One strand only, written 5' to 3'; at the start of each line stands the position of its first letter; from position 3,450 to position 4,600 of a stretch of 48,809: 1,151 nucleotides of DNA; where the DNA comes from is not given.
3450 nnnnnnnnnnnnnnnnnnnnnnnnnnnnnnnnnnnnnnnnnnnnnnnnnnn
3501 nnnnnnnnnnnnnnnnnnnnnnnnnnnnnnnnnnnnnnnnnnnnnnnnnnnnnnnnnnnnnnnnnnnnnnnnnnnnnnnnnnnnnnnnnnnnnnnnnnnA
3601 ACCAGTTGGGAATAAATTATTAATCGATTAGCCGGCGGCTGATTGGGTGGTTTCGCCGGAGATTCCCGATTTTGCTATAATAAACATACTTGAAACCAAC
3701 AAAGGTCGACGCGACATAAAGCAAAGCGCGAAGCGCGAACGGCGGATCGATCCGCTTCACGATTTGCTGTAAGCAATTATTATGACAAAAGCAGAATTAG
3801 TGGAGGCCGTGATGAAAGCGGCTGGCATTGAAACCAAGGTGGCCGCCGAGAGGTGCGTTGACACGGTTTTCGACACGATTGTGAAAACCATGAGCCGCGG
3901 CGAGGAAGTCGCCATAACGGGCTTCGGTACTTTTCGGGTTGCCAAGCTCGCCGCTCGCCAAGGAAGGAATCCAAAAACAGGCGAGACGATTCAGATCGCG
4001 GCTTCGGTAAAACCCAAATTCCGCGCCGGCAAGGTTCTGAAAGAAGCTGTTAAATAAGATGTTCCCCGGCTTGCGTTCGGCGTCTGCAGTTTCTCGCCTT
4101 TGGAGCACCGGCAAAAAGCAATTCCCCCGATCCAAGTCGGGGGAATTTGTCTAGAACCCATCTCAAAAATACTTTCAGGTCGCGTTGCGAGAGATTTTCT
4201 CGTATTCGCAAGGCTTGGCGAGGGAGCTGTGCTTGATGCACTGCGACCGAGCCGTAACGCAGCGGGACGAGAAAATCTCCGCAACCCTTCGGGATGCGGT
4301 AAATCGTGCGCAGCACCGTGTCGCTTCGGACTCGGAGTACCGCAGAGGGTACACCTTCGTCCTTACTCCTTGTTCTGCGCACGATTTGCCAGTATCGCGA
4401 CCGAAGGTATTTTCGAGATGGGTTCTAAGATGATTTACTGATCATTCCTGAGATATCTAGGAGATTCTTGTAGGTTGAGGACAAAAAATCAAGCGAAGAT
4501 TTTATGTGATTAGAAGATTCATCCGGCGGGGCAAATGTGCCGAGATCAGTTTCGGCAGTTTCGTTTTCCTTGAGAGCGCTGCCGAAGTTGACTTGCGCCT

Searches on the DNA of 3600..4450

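Call 75: search_rna_families(source=window, start=3600, end=4450, threshold=evalue, max_evalue=0.1)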
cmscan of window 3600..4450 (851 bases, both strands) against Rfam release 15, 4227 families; matches with E-value up to 0.1: 0.
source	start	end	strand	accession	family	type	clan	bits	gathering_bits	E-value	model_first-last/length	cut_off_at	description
